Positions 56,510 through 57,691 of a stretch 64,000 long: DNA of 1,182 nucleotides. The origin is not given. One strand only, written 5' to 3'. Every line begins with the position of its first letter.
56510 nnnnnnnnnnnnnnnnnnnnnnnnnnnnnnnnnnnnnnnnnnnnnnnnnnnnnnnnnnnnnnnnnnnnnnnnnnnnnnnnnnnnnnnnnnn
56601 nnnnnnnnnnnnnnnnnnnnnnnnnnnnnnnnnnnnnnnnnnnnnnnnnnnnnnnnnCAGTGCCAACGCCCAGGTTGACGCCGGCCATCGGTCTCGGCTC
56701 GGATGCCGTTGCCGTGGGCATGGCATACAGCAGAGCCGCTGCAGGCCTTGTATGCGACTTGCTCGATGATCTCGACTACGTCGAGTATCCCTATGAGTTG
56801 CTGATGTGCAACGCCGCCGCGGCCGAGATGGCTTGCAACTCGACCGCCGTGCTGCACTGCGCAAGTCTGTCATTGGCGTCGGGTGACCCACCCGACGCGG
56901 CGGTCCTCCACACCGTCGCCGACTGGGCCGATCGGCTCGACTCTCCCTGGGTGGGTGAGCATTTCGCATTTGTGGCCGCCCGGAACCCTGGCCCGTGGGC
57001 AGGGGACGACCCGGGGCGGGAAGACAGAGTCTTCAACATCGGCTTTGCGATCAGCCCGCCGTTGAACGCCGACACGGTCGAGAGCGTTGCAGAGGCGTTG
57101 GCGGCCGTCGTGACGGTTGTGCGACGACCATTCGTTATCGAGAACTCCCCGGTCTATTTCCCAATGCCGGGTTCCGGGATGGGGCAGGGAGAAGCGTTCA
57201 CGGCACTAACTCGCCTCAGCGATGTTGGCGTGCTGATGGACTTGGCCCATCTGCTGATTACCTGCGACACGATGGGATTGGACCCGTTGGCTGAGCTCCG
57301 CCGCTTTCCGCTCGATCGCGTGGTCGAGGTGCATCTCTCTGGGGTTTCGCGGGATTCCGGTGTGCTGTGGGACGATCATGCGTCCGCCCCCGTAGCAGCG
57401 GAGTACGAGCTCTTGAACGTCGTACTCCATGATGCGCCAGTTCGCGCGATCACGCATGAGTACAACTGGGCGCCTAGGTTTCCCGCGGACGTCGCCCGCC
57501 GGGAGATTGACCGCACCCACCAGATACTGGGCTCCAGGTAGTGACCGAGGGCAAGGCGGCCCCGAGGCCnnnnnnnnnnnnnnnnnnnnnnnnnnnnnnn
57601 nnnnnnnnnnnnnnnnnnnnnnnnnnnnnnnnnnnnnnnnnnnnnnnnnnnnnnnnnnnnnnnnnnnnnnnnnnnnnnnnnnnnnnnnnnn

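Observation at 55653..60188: Lower-GC, tightly coupled cassette built around a DUF692/MNIO enzyme: candidate uncharacterised RiPP-type peptide-modification pathway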

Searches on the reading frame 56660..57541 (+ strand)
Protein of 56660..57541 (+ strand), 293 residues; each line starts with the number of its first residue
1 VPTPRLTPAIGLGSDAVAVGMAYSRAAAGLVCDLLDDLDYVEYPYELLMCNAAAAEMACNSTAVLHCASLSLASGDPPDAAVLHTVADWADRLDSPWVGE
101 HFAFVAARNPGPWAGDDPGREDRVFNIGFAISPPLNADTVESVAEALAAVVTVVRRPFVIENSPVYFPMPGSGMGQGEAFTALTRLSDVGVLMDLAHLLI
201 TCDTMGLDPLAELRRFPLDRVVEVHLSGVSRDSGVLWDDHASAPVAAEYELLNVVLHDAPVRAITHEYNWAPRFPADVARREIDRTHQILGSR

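Call 3: search_protein_families(library=pfam, max_evalue=0.1, proteins=[window:56660-57541:+])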
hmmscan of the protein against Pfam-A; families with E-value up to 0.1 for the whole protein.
window:56660-57541:+ (293 aa): 2 families
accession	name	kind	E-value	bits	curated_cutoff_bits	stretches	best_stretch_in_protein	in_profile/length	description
PF05114.20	MbnB_TglH_ChrH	-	1.6e-28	100.1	25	1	19-267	2-240/263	RiPP precursor modification enzyme MbnB/TglH/ChrH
PF01261.30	AP_endonuc_2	-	0.0008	19.6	31.1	1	63-241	44-200/249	Xylose isomerase-like TIM barrel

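Call 5: search_protein_families(library=ncbifam, max_evalue=0.1, proteins=[window:56660-57541:+])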
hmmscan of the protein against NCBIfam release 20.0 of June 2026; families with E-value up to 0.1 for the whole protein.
window:56660-57541:+ (293 aa): 4 families
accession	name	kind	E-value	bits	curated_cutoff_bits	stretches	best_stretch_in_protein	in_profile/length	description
NF050151.1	RiPP_MNIO_ApyH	equivalog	6.7e-88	294.5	400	1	16-291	10-281/283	multinuclear non-heme iron-dependent oxidative enzyme ApyH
NF050167.1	MNIO_BufB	equivalog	9.8e-23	80.8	310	2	134-259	106-235/262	MNIO family bufferin maturase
NF003818.2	PRK05409.1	equivalog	3.8e-14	52.9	360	1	56-267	46-242/264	HvfB family MNIO-type RiPP peptide maturase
NF050165.1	MNIO_ChrH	equivalog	0.00019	20.6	600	1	125-234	108-216/363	MNIO family chryseobactin maturase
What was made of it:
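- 56660..57541 (+): ApyH-like multinuclear non-heme iron oxidase (MNIO/DUF692), 293 aa. An alternative start gives 273 aa. NCBIfam ApyH scores 294.5 bits (cut-off 400), against 80.8 for BufB (calls 3, 5).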

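Call 14: find_homologous_proteins(query=window:56660-57541:+, max_evalue=1e-10)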
Query window:56660-57541:+ (293 aa): 64 proteins with E <= 1e-10 among 8000 candidates.
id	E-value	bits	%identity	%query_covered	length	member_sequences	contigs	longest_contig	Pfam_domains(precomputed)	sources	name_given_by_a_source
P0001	3.7e-180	616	100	93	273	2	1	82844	PF05114.21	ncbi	-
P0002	1.2e-101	358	61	94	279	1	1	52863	PF05114.21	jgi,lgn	jgi:hypothetical protein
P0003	8.8e-100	352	60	96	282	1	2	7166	PF05114.21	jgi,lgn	jgi:uncharacterized protein (UPF0276 family)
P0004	1.6e-97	344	56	95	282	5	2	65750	PF05114.21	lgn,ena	-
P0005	2.2e-97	344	57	93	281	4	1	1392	PF05114.21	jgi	jgi:uncharacterized protein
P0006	1.3e-94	335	56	96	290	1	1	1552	PF05114.21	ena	-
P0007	4.3e-94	333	58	95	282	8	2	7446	PF05114.21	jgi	jgi:uncharacterized protein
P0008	9.7e-93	329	57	94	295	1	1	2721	PF05114.21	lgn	-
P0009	2.1e-89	318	71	72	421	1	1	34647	PF05114.21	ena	-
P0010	2.4e-87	311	51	96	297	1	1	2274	PF05114.21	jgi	jgi:uncharacterized protein (UPF0276 family)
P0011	1.8e-85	305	53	96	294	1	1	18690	PF05114.21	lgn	-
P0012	2.9e-85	304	53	96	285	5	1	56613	PF05114.21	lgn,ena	-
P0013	6.2e-85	303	53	92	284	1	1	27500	PF05114.21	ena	-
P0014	2.2e-83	298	52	92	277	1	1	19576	PF05114.21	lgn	-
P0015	1.6e-81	292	49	95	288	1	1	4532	PF05114.21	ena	-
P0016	2.0e-81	292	53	92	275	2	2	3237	PF05114.21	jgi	jgi:uncharacterized protein (UPF0276 family)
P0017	6.6e-81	290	51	94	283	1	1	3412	PF01261.31,PF05114.21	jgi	jgi:uncharacterized protein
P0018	2.1e-80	288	53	94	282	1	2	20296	PF05114.21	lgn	-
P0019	3.9e-79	284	50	94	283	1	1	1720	PF01261.31,PF05114.21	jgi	jgi:uncharacterized protein (UPF0276 family)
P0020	1.6e-76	276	49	93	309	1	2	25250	PF05114.21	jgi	jgi:uncharacterized protein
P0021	7.4e-72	260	47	93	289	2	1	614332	PF01261.31,PF05114.21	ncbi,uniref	ncbi:multinuclear non-heme iron-dependent oxidative enzyme ApyH [Streptomyces roseoverticillatus]|un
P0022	2.0e-69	252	47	96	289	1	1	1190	PF05114.21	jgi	jgi:uncharacterized protein (UPF0276 family)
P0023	4.8e-67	244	44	93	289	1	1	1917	PF01261.31,PF05114.21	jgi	jgi:uncharacterized protein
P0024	2.4e-66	242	44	96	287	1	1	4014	PF01261.31,PF05114.21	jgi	jgi:uncharacterized protein (UPF0276 family)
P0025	3.3e-66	242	45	95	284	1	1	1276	PF01261.31,PF05114.21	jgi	-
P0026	3.8e-66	241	47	85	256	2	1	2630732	PF01261.31,PF05114.21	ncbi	-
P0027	9.1e-66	240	43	95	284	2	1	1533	PF05114.21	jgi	-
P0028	9.8e-66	240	43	96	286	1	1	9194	PF01261.31,PF05114.21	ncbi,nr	ncbi:MAG TPA: DUF692 family protein [Jatrophihabitans sp.]|nr:DUF692 family protein [Jatrophihabitan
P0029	2.1e-65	239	44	93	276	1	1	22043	PF01261.31,PF05114.21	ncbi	-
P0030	1.1e-64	237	41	94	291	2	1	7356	PF05114.21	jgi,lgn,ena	-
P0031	2.3e-61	226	41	94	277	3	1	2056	PF05114.21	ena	-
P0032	7.6e-61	224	41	95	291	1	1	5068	PF05114.21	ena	-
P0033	1.1e-59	220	43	97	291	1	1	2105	PF01261.31,PF05114.21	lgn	-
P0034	1.5e-59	220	41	94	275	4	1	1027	PF05114.21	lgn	-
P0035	1.7e-57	213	40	94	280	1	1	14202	PF01261.31,PF05114.21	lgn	-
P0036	1.9e-57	213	47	86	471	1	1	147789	PF05114.21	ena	-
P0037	5.2e-57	212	40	95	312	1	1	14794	PF05114.21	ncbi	-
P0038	1.0e-56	211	43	91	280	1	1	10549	PF05114.21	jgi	jgi:uncharacterized protein (UPF0276 family)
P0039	1.5e-56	210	41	95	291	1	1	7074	PF01261.31,PF05114.21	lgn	-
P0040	1.9e-56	210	42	85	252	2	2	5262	PF05114.21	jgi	jgi:hypothetical protein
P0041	8.4e-56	208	42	92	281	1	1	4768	PF05114.21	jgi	jgi:uncharacterized protein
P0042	3.2e-55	206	42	87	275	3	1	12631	PF05114.21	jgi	-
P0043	2.1e-54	203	41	96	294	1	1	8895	PF05114.21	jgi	-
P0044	3.4e-54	202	41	95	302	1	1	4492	PF05114.21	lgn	-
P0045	3.5e-54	202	41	92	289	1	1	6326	PF05114.21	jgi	jgi:uncharacterized protein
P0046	7.2e-54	201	40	93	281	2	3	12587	PF01261.31,PF05114.21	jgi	-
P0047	2.5e-53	199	42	81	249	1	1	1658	PF01261.31,PF05114.21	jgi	jgi:uncharacterized protein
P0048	5.1e-53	198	43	92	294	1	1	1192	PF05114.21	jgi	jgi:uncharacterized protein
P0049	2.5e-52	196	40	92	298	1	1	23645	PF05114.21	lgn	-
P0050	5.3e-52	195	38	95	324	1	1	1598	PF05114.21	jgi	jgi:uncharacterized protein (UPF0276 family)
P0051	5.5e-52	195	37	96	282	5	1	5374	PF01261.31,PF05114.21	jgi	-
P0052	5.8e-52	195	38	94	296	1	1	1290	PF05114.21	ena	-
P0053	2.2e-51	193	39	87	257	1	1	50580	PF01261.31,PF05114.21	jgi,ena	jgi:uncharacterized protein (UPF0276 family)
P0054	5.4e-51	192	40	90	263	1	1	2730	PF05114.21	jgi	jgi:uncharacterized protein (UPF0276 family)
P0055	6.8e-51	191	37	95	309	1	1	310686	PF01261.31,PF05114.21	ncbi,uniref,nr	ncbi:DUF692 family multinuclear iron-containing protein [uncultured Tateyamaria sp.]|uniref:DUF692 d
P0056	1.6e-50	190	40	93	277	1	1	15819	PF01261.31,PF05114.21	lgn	-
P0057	2.1e-50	190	40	98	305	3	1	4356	PF05114.21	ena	-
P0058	2.5e-49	186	38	94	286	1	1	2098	PF05114.21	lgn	-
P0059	7.8e-49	185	37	93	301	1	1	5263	PF05114.21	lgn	-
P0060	2.6e-47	180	36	93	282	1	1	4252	PF05114.21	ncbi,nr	ncbi:MAG: DUF692 family protein, partial [Actinomycetota bacterium]|nr:DUF692 family protein [Actino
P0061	2.3e-46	177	39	86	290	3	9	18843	PF01261.31,PF05114.21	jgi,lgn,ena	jgi:uncharacterized protein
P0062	4.8e-44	169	38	94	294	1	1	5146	PF01261.31,PF05114.21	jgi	jgi:uncharacterized protein (UPF0276 family)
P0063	2.0e-43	167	37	92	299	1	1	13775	PF05114.21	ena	-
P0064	8.1e-13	66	25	86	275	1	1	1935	PF05114.21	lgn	-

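Call 16: find_encoding_contigs(protein=P0001, flank=10000, max_places=3)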
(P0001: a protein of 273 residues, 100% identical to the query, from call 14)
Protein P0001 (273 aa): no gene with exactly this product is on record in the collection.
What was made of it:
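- Tried and rejected: No contig was returned, so the source organism stays unidentified (call 16).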

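Call 17: find_encoding_contigs(protein=P0002, flank=8000, max_places=3)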
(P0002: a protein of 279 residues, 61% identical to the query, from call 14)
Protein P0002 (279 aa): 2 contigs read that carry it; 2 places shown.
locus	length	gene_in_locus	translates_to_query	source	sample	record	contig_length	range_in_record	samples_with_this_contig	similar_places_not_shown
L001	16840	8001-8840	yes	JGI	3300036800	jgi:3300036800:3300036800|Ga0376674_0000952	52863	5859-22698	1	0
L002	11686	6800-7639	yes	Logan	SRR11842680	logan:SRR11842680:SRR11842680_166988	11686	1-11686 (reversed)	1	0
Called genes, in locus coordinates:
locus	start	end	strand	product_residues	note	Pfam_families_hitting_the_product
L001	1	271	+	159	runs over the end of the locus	-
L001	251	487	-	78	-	-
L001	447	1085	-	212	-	PF08241:Methyltransf_11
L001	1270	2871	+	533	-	PF13173:AAA_14 (faint), PF13401:AAA_22 (weak)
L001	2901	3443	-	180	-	-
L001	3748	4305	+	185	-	PF05685:Uma2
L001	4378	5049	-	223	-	-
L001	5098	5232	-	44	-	-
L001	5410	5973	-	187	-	-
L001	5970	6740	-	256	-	-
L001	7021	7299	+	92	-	-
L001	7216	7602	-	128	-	-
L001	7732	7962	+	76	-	-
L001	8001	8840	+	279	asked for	PF05114:MbnB_TglH_ChrH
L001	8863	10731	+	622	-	PF13649:Methyltransf_25 (weak), PF13847:Methyltransf_31 (weak)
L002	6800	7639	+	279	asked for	PF05114:MbnB_TglH_ChrH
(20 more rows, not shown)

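Call 19: find_related_loci(query=A1, collection=genome_contigs, flank=8000)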
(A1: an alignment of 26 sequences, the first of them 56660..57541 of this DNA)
Query A1 (293 aa) in genome_contigs; peptide patterns used: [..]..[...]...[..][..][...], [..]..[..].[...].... (x = any residue, [..] = any of these).
88 stretches matched a pattern; 85 encode a relative of the query (tblastn E <= 1e-3); the best 80 are kept; 80 distinct loci.
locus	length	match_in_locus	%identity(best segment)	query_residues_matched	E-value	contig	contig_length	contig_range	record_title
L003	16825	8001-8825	47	18-292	2e-75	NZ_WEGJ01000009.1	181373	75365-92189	Streptomyces smaragdinus strain RB5 SRB5_9, whole genome shotgun sequence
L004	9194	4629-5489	43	5-292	2e-68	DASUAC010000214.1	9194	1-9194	MAG TPA_asm: Jatrophihabitans sp. isolate SMAG_U2485 k141_878230, whole genome shotgun sequence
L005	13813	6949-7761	42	19-290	1e-65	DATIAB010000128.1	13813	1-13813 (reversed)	MAG TPA_asm: Ornithinibacter sp. isolate SMAG_U16253 k141_1164941, whole genome shotgun sequence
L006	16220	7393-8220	44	14-290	5e-72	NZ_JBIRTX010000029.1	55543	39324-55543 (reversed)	Streptomyces sp. NPDC020681 NPDC020681_139_A3.ctg-0029, whole genome shotgun sequence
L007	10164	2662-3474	39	15-291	4e-62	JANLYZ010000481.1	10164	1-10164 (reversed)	MAG: Chloracidobacterium sp. isolate OTE_14_metabat.168 OTE_14_k141_1037921, whole genome shotgun sequence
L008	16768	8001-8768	42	17-278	8e-61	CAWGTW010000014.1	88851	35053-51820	MAG: Ilumatobacteraceae bacterium isolate MFD09779.bin.1.300 genome assembly, contig: contig_38478, whole genome shotgun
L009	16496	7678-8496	41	19-291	3e-60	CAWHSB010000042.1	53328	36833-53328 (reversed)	MAG: Terriglobia bacterium isolate MFD06714.bin.2.104 genome assembly, contig: contig_9154, whole genome shotgun sequenc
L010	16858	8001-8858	38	1-292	4e-60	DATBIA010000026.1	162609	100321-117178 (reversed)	MAG TPA_asm: Bryobacteraceae bacterium isolate SMAG_U3882 k141_981852, whole genome shotgun sequence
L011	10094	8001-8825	40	10-286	7e-60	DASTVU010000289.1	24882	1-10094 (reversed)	MAG TPA_asm: Pyrinomonadaceae bacterium isolate SMAG_U2367 k141_1006703, whole genome shotgun sequence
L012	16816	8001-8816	40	18-289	7e-59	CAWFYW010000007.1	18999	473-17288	MAG: uncultured Alphaproteobacteria bacterium isolate MFD05442.bin.1.140 genome assembly, contig: contig_18128, whole ge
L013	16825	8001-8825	39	10-286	9e-59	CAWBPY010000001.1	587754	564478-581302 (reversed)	MAG: uncultured Acidobacteriota bacterium isolate MFD09206.bin.1.119 genome assembly, contig: contig_13913, whole genome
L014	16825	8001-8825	38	19-293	1e-58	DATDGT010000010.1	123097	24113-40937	MAG TPA_asm: Bryobacteraceae bacterium isolate SMAG_U259 k141_270173, whole genome shotgun sequence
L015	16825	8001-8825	42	19-293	1e-58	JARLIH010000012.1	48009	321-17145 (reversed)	MAG: Isosphaeraceae bacterium isolate MAG_BA398 MetaBAT2_Bin_398_Anoxic_k141_89489, whole genome shotgun sequence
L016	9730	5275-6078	42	19-292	2e-58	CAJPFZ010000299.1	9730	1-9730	Burkholderiaceae bacterium isolate BURC genome assembly, contig: CONTIG_299, whole genome shotgun sequence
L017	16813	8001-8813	36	13-290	2e-58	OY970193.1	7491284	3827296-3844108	MAG: uncultured Acidobacteriota bacterium isolate MFD09206.bin.1.42 genome assembly, chromosome: 1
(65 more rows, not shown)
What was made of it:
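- The MNIO is at most 47% identical to any canonical ApyH in the set (call 19).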

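Call 22: find_related_loci(query=A1, collection=metagenome_contigs, flank=7000)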
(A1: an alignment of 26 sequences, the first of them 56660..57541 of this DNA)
Query A1 (293 aa) in metagenome_contigs; peptide patterns used: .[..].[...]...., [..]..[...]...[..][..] (x = any residue, [..] = any of these).
299 stretches matched a pattern; 258 encode a relative of the query (tblastn E <= 1e-3); the best 80 are kept; 80 distinct loci.
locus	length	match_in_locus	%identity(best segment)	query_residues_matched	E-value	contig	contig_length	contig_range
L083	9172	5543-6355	57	14-291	2e-102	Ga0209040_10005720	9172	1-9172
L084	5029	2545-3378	57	6-290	1e-96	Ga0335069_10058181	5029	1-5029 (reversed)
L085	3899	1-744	56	36-290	5e-88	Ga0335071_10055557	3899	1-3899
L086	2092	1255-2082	49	19-290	8e-88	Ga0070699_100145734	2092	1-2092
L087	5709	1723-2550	44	14-290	3e-72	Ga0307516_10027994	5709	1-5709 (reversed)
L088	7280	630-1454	41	18-292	1e-70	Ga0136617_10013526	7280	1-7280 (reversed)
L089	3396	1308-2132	44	18-291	3e-70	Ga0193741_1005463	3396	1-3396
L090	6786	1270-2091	45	19-292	2e-68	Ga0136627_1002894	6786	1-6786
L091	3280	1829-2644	44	19-290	2e-68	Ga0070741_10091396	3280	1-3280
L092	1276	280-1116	45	14-292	4e-70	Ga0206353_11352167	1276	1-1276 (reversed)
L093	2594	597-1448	42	2-290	2e-66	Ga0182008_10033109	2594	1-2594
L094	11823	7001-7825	43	18-292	2e-65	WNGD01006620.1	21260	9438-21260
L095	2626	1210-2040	40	14-290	1e-65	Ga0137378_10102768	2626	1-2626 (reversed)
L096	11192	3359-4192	42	14-291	7e-65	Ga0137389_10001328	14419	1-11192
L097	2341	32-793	41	37-292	3e-63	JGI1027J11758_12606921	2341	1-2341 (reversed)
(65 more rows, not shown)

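Call 24: find_encoding_contigs(protein=P0004, flank=8000, max_places=2)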
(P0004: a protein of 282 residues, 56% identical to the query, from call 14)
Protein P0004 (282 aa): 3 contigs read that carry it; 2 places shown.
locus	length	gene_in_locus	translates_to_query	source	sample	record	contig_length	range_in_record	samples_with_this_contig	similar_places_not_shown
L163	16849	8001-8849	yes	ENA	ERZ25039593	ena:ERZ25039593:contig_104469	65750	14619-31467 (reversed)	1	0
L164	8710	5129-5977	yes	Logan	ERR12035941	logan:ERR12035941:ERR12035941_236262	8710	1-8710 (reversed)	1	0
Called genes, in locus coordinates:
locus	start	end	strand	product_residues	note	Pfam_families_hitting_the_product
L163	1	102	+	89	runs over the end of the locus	PF03466:LysR_substrate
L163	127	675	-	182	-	PF00441:Acyl-CoA_dh_1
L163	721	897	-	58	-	PF02770:Acyl-CoA_dh_M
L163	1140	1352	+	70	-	-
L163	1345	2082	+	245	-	PF01370:Epimerase, PF16363:GDP_Man_Dehyd (faint), PF07993:NAD_binding_4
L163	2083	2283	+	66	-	-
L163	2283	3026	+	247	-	-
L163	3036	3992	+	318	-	PF00296:Bac_luciferase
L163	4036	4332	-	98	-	-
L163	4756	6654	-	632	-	PF04055:Radical_SAM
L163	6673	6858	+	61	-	-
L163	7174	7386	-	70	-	-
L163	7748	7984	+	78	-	-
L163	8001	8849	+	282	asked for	PF05114:MbnB_TglH_ChrH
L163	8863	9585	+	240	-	-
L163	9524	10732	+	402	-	PF02390:Methyltransf_4 (weak), PF13847:Methyltransf_31 (weak), PF13649:Methyltransf_25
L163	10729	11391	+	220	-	PF13640:2OG-FeII_Oxy_3, PF13661:2OG-FeII_Oxy_4 (weak)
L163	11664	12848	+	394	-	PF13011:LZ_Tnp_IS481 (weak), PF13384:HTH_23 (weak), PF13518:HTH_28, PF13551:HTH_29, PF13565:HTH_32, PF00665:rve, PF13683:rve_3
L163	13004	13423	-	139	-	PF00929:RNase_T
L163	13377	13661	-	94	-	PF00929:RNase_T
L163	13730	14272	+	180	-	PF01935:DUF87, PF05872:HerA_C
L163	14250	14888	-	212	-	-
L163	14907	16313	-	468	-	PF00106:adh_short, PF08659:KR (weak), PF13561:adh_short_C2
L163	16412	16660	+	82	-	-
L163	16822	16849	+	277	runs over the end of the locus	PF07690:MFS_1, PF11700:ATG22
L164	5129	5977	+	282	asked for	PF05114:MbnB_TglH_ChrH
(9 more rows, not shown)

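Call 25: find_encoding_contigs(protein=P0009, flank=8000, max_places=2)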
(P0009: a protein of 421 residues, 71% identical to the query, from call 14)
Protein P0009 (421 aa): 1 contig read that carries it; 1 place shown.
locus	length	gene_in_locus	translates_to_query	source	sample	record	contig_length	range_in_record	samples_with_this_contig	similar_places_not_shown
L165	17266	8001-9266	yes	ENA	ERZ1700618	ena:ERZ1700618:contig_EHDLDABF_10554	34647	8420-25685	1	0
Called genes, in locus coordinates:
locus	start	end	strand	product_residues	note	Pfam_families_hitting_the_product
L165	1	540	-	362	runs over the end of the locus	PF04542:Sigma70_r2 (weak)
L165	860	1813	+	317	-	PF01590:GAF, PF13185:GAF_2 (weak), PF13492:GAF_3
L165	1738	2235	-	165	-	-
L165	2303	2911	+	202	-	PF02518:HATPase_c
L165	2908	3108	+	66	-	PF00072:Response_reg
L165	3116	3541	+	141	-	PF00196:GerE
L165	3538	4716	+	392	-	-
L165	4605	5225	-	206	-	-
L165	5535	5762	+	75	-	-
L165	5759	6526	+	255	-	PF08281:Sigma70_r4_2 (faint)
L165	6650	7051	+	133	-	-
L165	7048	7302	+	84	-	-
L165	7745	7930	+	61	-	-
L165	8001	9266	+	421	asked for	PF05114:MbnB_TglH_ChrH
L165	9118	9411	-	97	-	-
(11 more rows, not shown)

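Call 26: find_encoding_contigs(protein=P0012, flank=8000, max_places=2)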
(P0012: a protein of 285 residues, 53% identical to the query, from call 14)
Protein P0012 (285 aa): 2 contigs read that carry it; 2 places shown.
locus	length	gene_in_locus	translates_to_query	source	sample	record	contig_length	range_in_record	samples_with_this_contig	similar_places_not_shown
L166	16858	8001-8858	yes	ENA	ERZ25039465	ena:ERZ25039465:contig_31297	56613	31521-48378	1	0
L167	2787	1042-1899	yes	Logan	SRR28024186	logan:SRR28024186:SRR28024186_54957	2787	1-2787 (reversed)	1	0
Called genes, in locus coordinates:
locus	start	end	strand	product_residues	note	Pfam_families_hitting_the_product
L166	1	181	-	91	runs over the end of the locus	-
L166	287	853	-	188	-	-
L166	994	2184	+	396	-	PF00106:adh_short, PF08659:KR, PF13561:adh_short_C2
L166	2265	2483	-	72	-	-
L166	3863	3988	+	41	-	-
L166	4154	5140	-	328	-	PF00561:Abhydrolase_1, PF12146:Hydrolase_4, PF12697:Abhydrolase_6, PF08386:Abhydrolase_4 (weak)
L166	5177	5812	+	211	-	PF00440:TetR_N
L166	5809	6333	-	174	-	-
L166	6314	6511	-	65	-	-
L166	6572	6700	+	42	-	-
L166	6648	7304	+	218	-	-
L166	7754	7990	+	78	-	-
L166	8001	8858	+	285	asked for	PF05114:MbnB_TglH_ChrH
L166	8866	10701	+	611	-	PF08241:Methyltransf_11 (weak), PF08242:Methyltransf_12 (weak), PF13649:Methyltransf_25, PF13847:Methyltransf_31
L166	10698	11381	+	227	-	PF13640:2OG-FeII_Oxy_3, PF13661:2OG-FeII_Oxy_4 (faint)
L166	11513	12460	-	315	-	PF13621:Cupin_8, PF08007:JmjC_2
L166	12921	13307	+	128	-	-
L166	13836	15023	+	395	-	-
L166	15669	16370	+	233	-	-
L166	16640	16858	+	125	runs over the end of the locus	PF00903:Glyoxalase, PF12681:Glyoxalase_2 (faint)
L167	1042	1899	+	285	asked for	PF05114:MbnB_TglH_ChrH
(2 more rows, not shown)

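Call 27: find_encoding_contigs(protein=P0013, flank=8000, max_places=1)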
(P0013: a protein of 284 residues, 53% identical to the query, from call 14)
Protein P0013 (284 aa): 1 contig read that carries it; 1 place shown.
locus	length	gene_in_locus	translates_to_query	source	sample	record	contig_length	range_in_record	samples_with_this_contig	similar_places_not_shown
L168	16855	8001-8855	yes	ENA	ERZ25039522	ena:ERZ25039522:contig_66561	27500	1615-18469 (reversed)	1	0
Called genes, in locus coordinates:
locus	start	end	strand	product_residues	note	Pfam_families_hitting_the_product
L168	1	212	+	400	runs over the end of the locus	PF00872:Transposase_mut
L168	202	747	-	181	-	PF13384:HTH_23, PF13518:HTH_28 (weak), PF13551:HTH_29, PF13565:HTH_32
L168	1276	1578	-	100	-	-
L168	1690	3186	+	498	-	PF02922:CBM_48, PF00128:Alpha-amylase (faint)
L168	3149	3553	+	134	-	PF02806:Alpha-amylase_C (weak)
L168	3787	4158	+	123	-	-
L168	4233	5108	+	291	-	-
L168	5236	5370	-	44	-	-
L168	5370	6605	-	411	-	PF02661:Fic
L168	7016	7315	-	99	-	-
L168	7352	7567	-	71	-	-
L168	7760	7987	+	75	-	-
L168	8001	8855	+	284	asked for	PF05114:MbnB_TglH_ChrH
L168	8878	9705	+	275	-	-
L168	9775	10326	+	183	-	-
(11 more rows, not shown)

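Call 28: find_encoding_contigs(protein=P0014, flank=8000, max_places=1)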
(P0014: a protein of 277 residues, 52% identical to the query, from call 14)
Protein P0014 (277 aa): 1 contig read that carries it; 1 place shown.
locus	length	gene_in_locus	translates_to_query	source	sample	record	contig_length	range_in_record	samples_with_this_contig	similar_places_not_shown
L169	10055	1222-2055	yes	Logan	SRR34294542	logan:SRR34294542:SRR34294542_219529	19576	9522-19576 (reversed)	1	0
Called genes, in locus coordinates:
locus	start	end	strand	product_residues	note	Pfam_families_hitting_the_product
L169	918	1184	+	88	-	-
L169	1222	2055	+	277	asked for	PF05114:MbnB_TglH_ChrH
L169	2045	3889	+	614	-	PF13649:Methyltransf_25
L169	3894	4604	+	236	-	PF13640:2OG-FeII_Oxy_3, PF13661:2OG-FeII_Oxy_4 (weak)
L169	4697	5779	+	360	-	-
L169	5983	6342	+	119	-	-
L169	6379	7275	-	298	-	PF13621:Cupin_8 (weak)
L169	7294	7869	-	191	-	PF20043:DUF6445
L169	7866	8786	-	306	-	PF00296:Bac_luciferase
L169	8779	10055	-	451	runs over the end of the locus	PF07812:TfuA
